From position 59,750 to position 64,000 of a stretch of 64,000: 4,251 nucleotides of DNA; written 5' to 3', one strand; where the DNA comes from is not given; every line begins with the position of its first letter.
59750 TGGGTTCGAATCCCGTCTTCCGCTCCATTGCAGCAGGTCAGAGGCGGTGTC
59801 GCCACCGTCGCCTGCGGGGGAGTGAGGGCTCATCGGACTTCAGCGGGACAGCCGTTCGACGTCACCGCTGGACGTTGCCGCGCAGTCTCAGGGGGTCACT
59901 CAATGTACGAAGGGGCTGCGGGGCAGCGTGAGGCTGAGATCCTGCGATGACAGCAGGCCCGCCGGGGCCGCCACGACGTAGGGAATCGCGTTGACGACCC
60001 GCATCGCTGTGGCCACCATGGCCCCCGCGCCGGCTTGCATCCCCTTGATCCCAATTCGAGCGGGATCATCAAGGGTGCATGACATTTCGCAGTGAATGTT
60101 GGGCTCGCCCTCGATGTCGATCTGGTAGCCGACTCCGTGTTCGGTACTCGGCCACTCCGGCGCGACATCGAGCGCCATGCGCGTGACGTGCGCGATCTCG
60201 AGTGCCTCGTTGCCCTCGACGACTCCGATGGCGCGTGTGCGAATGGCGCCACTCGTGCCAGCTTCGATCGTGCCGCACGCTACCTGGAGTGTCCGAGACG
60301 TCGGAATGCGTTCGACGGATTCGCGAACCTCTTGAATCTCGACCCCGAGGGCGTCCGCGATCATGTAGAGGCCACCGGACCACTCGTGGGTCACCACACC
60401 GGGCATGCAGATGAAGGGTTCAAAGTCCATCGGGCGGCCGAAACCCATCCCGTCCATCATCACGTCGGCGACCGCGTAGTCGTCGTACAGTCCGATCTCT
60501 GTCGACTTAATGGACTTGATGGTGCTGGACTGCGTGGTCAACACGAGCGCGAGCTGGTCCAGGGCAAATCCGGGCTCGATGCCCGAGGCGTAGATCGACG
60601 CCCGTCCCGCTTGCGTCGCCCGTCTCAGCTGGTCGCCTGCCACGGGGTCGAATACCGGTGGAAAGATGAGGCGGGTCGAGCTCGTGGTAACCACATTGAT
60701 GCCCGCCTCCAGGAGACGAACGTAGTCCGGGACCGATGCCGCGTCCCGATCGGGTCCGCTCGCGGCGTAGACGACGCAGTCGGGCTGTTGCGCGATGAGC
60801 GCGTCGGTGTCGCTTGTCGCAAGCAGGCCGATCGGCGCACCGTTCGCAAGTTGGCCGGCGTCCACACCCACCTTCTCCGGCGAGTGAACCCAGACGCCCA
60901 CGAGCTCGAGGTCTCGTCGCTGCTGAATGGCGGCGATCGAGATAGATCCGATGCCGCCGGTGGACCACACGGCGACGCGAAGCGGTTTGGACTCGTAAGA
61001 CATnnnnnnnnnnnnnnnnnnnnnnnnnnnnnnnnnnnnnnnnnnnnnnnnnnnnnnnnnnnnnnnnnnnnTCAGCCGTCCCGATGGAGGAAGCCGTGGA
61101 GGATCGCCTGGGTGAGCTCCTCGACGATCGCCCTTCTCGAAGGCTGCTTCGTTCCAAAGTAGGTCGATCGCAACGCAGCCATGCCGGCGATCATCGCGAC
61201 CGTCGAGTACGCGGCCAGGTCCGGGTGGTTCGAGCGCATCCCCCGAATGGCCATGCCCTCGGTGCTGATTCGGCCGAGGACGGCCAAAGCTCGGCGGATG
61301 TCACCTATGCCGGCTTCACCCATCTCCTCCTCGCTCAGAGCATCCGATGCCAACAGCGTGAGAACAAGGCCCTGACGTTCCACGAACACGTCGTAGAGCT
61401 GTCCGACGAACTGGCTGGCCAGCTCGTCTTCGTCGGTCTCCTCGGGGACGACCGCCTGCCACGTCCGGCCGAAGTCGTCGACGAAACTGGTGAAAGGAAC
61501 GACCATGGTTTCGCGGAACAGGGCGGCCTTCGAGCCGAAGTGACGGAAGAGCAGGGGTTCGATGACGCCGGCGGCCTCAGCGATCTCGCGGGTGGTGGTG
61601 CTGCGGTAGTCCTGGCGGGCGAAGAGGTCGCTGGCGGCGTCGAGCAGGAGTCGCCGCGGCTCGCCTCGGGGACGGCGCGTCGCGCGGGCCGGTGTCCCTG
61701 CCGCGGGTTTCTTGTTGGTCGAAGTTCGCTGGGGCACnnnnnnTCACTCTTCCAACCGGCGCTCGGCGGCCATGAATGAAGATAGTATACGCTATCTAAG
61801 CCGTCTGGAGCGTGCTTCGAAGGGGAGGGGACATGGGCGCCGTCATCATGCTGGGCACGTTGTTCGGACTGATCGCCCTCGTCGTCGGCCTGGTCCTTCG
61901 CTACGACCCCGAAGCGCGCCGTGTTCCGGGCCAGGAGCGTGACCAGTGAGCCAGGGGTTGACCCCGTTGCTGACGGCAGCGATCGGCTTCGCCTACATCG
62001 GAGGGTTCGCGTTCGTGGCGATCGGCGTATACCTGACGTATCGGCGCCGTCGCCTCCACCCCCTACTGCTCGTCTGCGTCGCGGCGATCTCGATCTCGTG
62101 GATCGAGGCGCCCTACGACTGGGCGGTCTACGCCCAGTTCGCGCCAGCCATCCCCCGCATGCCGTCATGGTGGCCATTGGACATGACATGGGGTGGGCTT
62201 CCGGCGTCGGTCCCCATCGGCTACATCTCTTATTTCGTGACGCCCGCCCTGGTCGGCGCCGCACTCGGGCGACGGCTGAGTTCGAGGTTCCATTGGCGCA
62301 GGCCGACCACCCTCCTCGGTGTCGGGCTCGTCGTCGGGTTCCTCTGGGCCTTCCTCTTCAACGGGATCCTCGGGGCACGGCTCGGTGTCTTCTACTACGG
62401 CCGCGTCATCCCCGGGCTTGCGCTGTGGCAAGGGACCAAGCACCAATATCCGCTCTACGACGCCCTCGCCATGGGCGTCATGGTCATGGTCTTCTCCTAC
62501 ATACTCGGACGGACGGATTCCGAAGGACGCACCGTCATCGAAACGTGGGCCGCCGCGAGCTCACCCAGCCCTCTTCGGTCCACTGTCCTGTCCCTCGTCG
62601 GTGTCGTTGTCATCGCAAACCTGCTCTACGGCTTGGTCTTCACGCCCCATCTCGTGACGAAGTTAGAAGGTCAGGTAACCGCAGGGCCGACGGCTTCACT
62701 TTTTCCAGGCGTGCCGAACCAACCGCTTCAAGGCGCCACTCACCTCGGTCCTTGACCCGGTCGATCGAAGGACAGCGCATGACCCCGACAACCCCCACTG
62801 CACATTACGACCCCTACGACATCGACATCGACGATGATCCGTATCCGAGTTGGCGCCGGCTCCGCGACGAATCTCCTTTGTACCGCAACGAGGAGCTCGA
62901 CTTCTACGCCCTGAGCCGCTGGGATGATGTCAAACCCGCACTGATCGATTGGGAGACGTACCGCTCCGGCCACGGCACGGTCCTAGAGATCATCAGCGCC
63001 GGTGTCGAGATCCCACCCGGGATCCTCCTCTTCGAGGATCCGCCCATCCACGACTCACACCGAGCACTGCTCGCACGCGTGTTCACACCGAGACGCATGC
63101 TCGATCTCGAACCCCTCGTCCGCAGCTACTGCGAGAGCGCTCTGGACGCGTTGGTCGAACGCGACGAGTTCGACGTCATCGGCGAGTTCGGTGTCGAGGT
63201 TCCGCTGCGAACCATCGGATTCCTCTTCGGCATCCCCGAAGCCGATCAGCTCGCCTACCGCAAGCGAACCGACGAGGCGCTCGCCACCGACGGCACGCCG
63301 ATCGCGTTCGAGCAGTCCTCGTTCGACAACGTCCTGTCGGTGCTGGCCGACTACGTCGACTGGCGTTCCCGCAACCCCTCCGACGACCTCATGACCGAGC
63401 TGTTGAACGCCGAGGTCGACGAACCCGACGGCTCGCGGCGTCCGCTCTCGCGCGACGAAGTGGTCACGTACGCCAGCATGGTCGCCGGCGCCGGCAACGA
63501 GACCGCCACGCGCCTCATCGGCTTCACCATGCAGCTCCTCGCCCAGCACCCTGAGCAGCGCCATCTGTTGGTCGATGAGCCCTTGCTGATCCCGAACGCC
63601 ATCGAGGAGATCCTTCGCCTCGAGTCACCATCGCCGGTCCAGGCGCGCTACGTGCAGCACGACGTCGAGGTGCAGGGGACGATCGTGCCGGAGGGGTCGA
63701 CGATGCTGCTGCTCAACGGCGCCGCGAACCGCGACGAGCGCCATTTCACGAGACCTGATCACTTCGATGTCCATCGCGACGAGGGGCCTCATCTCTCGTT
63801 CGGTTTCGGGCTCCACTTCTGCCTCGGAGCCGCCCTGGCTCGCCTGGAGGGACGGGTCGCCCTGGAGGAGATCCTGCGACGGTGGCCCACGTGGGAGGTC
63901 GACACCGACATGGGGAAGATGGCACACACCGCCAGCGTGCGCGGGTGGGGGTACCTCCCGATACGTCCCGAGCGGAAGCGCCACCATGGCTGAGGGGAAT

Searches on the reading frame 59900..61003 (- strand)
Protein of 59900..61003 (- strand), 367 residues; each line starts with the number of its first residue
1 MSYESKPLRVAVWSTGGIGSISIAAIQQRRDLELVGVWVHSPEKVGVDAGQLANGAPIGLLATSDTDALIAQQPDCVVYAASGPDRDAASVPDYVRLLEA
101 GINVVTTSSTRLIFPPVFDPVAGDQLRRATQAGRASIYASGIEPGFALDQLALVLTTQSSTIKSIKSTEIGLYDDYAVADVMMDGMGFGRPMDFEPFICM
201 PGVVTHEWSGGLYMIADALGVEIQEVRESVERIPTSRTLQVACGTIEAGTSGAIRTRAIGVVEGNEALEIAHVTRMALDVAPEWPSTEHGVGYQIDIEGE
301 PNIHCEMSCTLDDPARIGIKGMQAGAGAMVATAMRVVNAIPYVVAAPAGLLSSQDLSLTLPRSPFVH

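Call 11: search_protein_families(library=pfam, max_evalue=0.01, proteins=[window:59900-61003:-])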
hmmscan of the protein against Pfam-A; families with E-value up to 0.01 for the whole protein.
window:59900-61003:- (367 aa): 3 families
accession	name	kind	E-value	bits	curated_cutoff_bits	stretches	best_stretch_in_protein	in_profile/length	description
PF19328.4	DAP_DH_C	-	2.6e-17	63.6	23.3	1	146-358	1-192/206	2,4-diaminopentanoate dehydrogenase C-terminal domain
PF01113.26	DapB_N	-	0.00013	22.5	25.6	1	15-78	9-72/124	Dihydrodipicolinate reductase, N-terminus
PF03447.22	NAD_binding_3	-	0.00047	21.3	24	1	16-138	3-114/116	Homoserine dehydrogenase, NAD binding domain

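Call 22: find_encoding_contigs(protein=window:59900-61003:-, flank=10000, max_places=10)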
Protein window:59900-61003:- (367 aa): no gene with exactly this product is on record in the collection.

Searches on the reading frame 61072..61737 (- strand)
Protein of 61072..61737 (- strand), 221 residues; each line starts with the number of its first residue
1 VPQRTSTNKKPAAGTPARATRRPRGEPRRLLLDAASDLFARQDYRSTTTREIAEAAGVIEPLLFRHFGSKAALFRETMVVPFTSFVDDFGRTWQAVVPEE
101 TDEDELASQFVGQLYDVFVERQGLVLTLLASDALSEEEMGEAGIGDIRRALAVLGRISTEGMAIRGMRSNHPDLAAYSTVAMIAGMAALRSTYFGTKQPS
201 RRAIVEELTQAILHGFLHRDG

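Call 11: search_protein_families(library=pfam, max_evalue=0.01, proteins=[window:61072-61737:-])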
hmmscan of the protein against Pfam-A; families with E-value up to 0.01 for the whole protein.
window:61072-61737:- (221 aa): 1 family
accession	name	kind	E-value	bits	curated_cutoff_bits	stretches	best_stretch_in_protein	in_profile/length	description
PF00440.29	TetR_N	-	3.1e-17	62.5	24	1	31-76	1-46/47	Bacterial regulatory proteins, tetR family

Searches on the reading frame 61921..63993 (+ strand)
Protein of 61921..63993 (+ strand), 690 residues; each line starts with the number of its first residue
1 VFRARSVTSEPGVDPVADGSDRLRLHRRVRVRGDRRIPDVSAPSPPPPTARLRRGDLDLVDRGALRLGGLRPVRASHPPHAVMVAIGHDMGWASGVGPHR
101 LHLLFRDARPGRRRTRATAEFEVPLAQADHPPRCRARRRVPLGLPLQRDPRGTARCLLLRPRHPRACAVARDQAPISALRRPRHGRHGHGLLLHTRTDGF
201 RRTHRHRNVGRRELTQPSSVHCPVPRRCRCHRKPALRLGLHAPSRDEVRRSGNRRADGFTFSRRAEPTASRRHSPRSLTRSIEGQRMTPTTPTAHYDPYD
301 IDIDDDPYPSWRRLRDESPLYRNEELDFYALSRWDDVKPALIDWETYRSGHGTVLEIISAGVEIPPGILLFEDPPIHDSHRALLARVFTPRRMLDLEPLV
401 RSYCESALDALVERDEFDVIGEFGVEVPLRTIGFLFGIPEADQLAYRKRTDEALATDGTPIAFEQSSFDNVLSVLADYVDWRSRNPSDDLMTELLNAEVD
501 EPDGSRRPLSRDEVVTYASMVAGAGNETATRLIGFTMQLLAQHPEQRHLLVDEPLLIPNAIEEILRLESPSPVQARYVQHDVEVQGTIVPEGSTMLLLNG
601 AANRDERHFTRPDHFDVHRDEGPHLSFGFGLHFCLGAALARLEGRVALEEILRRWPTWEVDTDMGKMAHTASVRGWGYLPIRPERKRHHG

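Call 11: search_protein_families(library=pfam, max_evalue=0.01, proteins=[window:61921-63993:+])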
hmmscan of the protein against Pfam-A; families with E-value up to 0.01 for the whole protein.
window:61921-63993:+ (690 aa): 1 family
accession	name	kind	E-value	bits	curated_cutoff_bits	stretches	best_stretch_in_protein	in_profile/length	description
PF00067.27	p450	-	1.2e-25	90.7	22.8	1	484-655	234-432/462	Cytochrome P450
